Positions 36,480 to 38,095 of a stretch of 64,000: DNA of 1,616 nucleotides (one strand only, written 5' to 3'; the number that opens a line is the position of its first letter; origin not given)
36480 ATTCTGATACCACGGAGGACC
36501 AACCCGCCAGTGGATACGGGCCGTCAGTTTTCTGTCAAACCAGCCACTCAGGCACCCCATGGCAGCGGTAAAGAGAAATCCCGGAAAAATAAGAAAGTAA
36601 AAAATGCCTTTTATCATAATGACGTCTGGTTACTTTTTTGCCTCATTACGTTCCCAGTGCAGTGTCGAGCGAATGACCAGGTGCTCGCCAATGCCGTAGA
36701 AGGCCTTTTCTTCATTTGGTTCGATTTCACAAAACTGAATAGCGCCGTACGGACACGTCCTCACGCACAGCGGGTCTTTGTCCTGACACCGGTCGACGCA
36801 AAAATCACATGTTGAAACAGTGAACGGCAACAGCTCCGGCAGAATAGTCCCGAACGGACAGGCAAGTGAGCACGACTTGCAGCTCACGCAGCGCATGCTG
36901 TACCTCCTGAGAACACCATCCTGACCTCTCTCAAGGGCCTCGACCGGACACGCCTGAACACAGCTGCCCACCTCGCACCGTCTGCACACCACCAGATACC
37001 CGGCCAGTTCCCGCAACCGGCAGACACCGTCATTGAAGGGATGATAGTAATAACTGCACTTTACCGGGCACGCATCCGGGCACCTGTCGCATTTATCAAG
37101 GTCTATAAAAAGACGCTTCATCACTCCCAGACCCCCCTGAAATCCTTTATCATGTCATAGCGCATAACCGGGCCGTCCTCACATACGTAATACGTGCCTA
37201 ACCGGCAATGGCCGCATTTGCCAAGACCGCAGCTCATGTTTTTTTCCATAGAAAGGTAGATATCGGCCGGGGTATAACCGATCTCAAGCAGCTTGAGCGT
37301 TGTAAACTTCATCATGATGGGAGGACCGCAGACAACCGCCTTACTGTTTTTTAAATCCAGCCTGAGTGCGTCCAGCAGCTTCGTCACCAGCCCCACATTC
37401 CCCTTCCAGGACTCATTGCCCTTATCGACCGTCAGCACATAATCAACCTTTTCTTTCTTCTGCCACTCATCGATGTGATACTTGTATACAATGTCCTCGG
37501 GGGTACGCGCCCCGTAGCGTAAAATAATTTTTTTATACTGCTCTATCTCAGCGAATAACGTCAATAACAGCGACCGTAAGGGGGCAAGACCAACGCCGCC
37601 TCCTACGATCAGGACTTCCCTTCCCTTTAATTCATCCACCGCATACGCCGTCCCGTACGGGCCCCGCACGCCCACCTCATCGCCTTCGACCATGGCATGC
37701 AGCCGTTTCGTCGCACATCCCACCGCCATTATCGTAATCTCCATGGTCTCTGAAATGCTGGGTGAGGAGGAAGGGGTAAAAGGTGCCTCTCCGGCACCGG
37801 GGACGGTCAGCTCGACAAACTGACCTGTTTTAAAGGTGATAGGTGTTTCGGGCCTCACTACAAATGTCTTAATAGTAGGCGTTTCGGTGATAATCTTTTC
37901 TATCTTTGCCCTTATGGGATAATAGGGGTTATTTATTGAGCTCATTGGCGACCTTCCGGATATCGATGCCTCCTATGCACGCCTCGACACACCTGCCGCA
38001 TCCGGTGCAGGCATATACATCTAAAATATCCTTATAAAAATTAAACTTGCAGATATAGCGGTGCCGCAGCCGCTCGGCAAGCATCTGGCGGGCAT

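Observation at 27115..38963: Hybrid operon: a sulfhydrogenase-type beta/gamma NAD(P)H module and polyferredoxin joined to an Mrp-Mbh (group 4) [NiFe]-hydrogenase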

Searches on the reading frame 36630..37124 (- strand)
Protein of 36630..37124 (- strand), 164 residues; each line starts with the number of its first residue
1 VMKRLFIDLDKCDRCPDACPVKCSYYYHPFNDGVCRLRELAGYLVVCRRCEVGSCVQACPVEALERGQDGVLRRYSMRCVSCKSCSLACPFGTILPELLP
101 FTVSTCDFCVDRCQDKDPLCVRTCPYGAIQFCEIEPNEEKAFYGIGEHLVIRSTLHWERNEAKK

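Call 4: search_protein_families(library=pfam, proteins=[window:36630-37124:-], max_evalue=0.01)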
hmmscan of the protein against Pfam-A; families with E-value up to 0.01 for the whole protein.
window:36630-37124:- (164 aa): 12 families
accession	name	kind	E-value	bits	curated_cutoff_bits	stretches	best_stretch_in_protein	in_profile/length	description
PF13247.11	Fer4_11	-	1e-09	38.9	26.2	1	46-132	9-98/100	4Fe-4S dicluster domain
PF12838.12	Fer4_7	-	2.3e-07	31.6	27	1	47-92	2-51/52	4Fe-4S dicluster domain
PF13187.11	Fer4_9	-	2.6e-07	31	27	2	78-129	1-52/52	4Fe-4S dicluster domain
PF00037.32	Fer4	-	3.8e-07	30.1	21.1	1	78-94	7-23/24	4Fe-4S binding domain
PF13484.11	Fer4_16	-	2.2e-06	28.8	30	0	78-96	1-19/66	4Fe-4S double cluster binding domain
PF14697.11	Fer4_21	-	0.00035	21.1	35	1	47-91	8-53/59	4Fe-4S dicluster domain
PF12798.12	Fer4_3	-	0.00043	21.3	27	0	47-63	1-15/15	4Fe-4S binding domain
PF13237.11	Fer4_10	-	0.0015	18.8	25.5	1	46-90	8-53/53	4Fe-4S dicluster domain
PF12837.12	Fer4_6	-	0.0023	18.3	25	0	78-93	8-23/24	4Fe-4S binding domain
PF12800.12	Fer4_4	-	0.0024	18.6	24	0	78-92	3-17/17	4Fe-4S binding domain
PF12797.12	Fer4_2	-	0.0031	17.8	24.5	1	77-91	8-22/22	4Fe-4S binding domain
PF13746.11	Fer4_18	-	0.0077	16.9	27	0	76-114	58-96/114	4Fe-4S dicluster domain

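Call 6: search_protein_families(library=ncbifam, proteins=[window:36630-37124:-], max_evalue=0.001)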
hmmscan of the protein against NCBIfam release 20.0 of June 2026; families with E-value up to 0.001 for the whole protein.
window:36630-37124:- (164 aa): 21 families
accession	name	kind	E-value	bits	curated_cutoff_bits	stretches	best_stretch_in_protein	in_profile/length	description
TIGR02951.1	DMSO_dmsB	equivalog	2.6e-16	60.1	214.1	1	45-136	62-155/161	DMSO/selenate family reductase complex B subunit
NF045766.1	PhenlGlyoxDHPadI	equivalog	1.8e-14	53.4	700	1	8-132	10-136/443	NADH-dependent phenylglyoxylate dehydrogenase subunit beta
NF009408.0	PRK12769.1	equivalog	1.6e-13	49.7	1003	1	44-133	53-146/659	formate-dependent uric acid utilization protein AegA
NF009451.0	PRK12809.1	equivalog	1.1e-11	43.8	1154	1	40-131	49-136/639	formate-dependent uric acid utilization protein YgfT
NF045715.1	sulf_resp_HmcB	equivalog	1.4e-10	40.8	420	1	46-133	106-197/307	sulfate respiration complex iron-sulfur protein HmcB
NF008134.0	PRK10882.1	equivalog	1.7e-10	40.5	263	1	47-133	113-207/329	hydrogenase 2 operon protein HybA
NF045797.1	DsrO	equivalog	2.5e-10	40.2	200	1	42-135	98-203/235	sulfate reduction electron transfer complex DsrMKJOP subunit DsrO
TIGR01582.1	FDH-beta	equivalog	2.6e-10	39.9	334.7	1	47-139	93-187/283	formate dehydrogenase subunit beta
TIGR03149.1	cyt_nit_nrfC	equivalog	2.7e-09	36.7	377.6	1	46-155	93-205/225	cytochrome c nitrite reductase Fe-S protein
NF011569.0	PRK14993.1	equivalog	4.9e-08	32.7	416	1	46-135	99-189/244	tetrathionate reductase subunit TtrB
NF041715.1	arsenate_red_ArrB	equivalog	9.2e-08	31.9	450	1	45-94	55-104/233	arsenate respiratory reductase iron-sulfur subunit ArrB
NF038355.1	FDH3_beta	equivalog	9.5e-08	32.3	240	1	6-93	6-100/180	formate dehydrogenase FDH3 subunit beta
NF007658.0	PRK10330.1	equivalog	9.7e-08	31.7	260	1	45-94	56-104/181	electron transport protein HydN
TIGR03478.1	DMSO_red_II_bet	subfamily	1.2e-06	27.7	480.7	1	46-156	130-241/321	DMSO reductase family type II enzyme, iron-sulfur subunit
NF041782.1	mnquin_red_QrcC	equivalog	3.5e-06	26.9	400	1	46-91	64-113/239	menaquinone reductase iron-sulfur cluster-binding subunit QrcC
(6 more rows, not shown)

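Call 54: search_solved_structures(query=window:36630-37124:-, max_evalue=0.001)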
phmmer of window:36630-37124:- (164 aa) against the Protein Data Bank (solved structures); distinct sequences matched with E-value up to 0.001: 34.
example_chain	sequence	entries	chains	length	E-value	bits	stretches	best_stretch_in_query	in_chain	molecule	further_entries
8c0z_C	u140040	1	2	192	6.1e-13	52.1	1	1-133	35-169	Iron-sulfur cluster-binding protein potential subunit of aldehyde oxidoreductase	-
1kqf_B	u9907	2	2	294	1.2e-11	47.9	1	47-132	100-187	FORMATE DEHYDROGENASE, NITRATE-INDUCIBLE, IRON-SULFUR SUBUNIT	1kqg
7qv7_B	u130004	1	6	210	2.9e-11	46.7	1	45-100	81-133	Hydrogen dependent carbon dioxide reductase subunit HycB4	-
9mqx_E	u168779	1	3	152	1.7e-10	44.2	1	3-133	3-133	Fe-S-cluster-containing hydrogenase subunit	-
9sw6_G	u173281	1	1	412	6.2e-09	39.1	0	40-94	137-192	Polyferredoxin protein MvhB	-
6cz7_B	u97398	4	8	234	1.1e-08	38.2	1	7-94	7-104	4Fe-4S ferredoxin, iron-sulfur binding domain protein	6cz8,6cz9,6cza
7qv7_A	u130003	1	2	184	1.2e-08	38.1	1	45-94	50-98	Hydrogen dependent carbon dioxide reductase subunit HycB3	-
7z0s_B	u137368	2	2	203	1.4e-08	38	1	18-94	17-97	Formate hydrogenlyase subunit 2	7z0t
2vpw_B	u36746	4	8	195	2.1e-08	37.4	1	7-138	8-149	NRFC PROTEIN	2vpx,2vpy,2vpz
4ydd_B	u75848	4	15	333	7.1e-07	32.4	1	46-132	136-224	DMSO reductase family type II enzyme, iron-sulfur subunit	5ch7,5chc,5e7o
30gj_B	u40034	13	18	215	4e-06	29.9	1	78-133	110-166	Formate dehydrogenase, beta subunit, putative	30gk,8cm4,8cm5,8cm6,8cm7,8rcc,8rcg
6sdr_B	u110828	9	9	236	5.4e-06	29.5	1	78-133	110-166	Formate dehydrogenase, beta subunit, putative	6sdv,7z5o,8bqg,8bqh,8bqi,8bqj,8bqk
8rc8_B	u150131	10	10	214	6.9e-06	29.2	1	78-133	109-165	Formate dehydrogenase, beta subunit, putative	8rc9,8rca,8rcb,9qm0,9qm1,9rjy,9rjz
9vap_B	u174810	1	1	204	1.7e-05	27.9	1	41-102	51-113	4Fe-4S dicluster domain-containing protein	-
7koe_D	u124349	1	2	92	9.1e-05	25.5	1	45-94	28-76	Ferredoxin-like protein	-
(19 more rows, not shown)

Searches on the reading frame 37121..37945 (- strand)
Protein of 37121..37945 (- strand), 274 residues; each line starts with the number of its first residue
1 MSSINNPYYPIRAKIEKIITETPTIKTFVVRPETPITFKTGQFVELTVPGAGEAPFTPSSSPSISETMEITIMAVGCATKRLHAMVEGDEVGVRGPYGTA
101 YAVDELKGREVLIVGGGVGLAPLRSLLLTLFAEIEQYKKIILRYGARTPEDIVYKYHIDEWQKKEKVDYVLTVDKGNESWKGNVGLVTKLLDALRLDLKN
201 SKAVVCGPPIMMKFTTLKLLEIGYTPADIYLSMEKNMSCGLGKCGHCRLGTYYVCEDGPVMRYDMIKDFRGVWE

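Call 4: search_protein_families(library=pfam, proteins=[window:37121-37945:-], max_evalue=0.01)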
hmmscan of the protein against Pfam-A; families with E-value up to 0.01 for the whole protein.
window:37121-37945:- (274 aa): 3 families
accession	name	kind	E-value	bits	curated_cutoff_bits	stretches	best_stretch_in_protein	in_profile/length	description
PF00175.26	NAD_binding_1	-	5.5e-19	69.3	22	1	114-215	2-107/109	Oxidoreductase NAD-binding domain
PF10418.14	DHODB_Fe-S_bind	-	5.5e-09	36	23.9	1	234-266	1-40/41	Iron-sulfur cluster binding domain of dihydroorotate dehydrogenase B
PF00970.30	FAD_binding_6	-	2.6e-05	24.9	21.1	1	21-100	13-97/99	Oxidoreductase FAD-binding domain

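Call 6: search_protein_families(library=ncbifam, proteins=[window:37121-37945:-], max_evalue=0.001)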
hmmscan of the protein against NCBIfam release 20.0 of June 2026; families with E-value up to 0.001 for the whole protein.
window:37121-37945:- (274 aa): 27 families (the best 25 are shown)
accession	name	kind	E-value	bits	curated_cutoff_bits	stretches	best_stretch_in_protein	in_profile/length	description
TIGR02911.1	sulfite_red_B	equivalog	5.2e-68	229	288.6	1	7-268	2-258/261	anaerobic sulfite reductase subunit AsrB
NF006220.0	PRK08345.1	subfamily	1.8e-62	211.2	395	1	5-271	5-292/294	cytochrome-c3 hydrogenase subunit gamma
NF040830.1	sulfhyd_ShyC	equivalog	3.7e-53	180.6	600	1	6-271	2-286/288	NAD(P)-dependent hydrogenase/sulfhydrogenase 2 subunit gamma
NF040835.1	sulfhyd_HydG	equivalog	2.3e-52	178.1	650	1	4-266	11-284/292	NADPH-dependent hydrogenase/sulfhydrogenase 1 subunit gamma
NF000796.0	PRK00054.1-1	equivalog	1.6e-49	168.5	224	1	10-267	3-236/254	dihydroorotate dehydrogenase electron transfer subunit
NF058606.1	GlBtMonoRdsGbcB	equivalog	3.2e-26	92.1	500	1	14-224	17-237/362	glycine betaine monooxygenase reductase subunit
NF000798.0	PRK00054.1-3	equivalog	8.4e-25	87.8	219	1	37-262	30-238/244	dihydroorotate dehydrogenase electron transfer subunit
NF000799.0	PRK00054.1-4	equivalog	2.9e-24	85.5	314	1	40-264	35-254/258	dihydroorotate dehydrogenase electron transfer subunit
NF009414.0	PRK12778.1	equivalog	6e-24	84.3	1103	1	32-261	22-243/752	bifunctional dihydroorotate dehydrogenase B NAD binding subunit/NADPH-dependent glutamate synthase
NF004862.0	PRK06222.1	subfamily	6.3e-24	84.9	220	1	29-262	19-244/281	sulfide/dihydroorotate dehydrogenase-like FAD/NAD-binding protein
NF005963.0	PRK08051.1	equivalog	2.2e-23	82.8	230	1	11-216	4-211/233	NAD(P)H-flavin reductase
NF000797.0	PRK00054.1-2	equivalog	1.4e-22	80.3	270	1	22-262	26-261/267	dihydroorotate dehydrogenase electron transfer subunit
NF040810.1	BenC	equivalog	2.3e-22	79.6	430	1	13-230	107-326/333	benzoate 1,2-dioxygenase electron transfer component BenC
NF045803.1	MethMoxFADbindMmoC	equivalog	6.8e-19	67.8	500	1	33-231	135-337/343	aromatic/alkene monooxygenase hydroxylase FAD-binding subunit MmoC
NF052252.1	flav_redu_LuxG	exception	2.4e-18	66.2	340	1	12-220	2-214/232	flavin mononucleotide reductase LuxG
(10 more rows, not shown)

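Call 36: search_solved_structures(query=window:37121-37945:-, max_evalue=0.00001, show_alignments=1)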
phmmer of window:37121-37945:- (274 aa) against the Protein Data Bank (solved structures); distinct sequences matched with E-value up to 0.00001: 53.
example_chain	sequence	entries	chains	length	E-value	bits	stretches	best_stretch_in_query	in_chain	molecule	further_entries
9nez_C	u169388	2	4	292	2.2e-51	178.1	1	5-266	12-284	Sulfhydrogenase 1 subunit gamma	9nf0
4ylf_A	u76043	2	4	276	1.7e-20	76.8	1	28-264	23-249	Dihydroorotate dehydrogenase B (NAD(+)), electron transfer subunit homolog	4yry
5ksw_B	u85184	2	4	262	1e-18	71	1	40-261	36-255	Dihydroorotate dehydrogenase B (NAD(+)), electron transfer subunit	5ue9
1ep1_B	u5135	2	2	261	2.4e-16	63.2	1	40-261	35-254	DIHYDROOROTATE DEHYDROGENASE B (PYRK SUBUNIT)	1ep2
1ep3_B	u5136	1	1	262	2.4e-16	63.2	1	40-261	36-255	DIHYDROOROTATE DEHYDROGENASE B (PYRK SUBUNIT)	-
2r6h_A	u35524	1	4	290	1.5e-13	54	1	76-211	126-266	NADH:ubiquinone oxidoreductase, Na translocating, F subunit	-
7c3a_A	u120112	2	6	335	7.1e-13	51.8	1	13-224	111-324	Ferredoxin reductase component of carbazole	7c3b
2eix_A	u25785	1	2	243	1.6e-12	50.7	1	9-229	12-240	NADH-cytochrome b5 reductase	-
2qdx_A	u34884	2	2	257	2.1e-12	50.2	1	24-220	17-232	Ferredoxin reductase | Ferredoxin--NADP+ reductase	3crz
7qu3_A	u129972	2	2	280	3.4e-12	49.6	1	85-229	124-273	Na(+)-translocating NADH-quinone reductase subunit F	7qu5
1a8p_A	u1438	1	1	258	4.5e-12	49.2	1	24-212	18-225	NADPH:FERREDOXIN OXIDOREDUCTASE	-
7qty_A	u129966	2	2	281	5.7e-12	48.8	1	77-229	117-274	Na(+)-translocating NADH-quinone reductase subunit F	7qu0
1krh_A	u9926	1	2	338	1.8e-11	47.2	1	13-228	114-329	Benzoate 1,2-Dioxygenase Reductase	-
5thx_A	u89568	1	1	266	2.1e-11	47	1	25-225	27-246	Ferredoxin--NADP reductase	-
7rom_A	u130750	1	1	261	2.7e-11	46.6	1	56-228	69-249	NADH-cytochrome b5 reductase 1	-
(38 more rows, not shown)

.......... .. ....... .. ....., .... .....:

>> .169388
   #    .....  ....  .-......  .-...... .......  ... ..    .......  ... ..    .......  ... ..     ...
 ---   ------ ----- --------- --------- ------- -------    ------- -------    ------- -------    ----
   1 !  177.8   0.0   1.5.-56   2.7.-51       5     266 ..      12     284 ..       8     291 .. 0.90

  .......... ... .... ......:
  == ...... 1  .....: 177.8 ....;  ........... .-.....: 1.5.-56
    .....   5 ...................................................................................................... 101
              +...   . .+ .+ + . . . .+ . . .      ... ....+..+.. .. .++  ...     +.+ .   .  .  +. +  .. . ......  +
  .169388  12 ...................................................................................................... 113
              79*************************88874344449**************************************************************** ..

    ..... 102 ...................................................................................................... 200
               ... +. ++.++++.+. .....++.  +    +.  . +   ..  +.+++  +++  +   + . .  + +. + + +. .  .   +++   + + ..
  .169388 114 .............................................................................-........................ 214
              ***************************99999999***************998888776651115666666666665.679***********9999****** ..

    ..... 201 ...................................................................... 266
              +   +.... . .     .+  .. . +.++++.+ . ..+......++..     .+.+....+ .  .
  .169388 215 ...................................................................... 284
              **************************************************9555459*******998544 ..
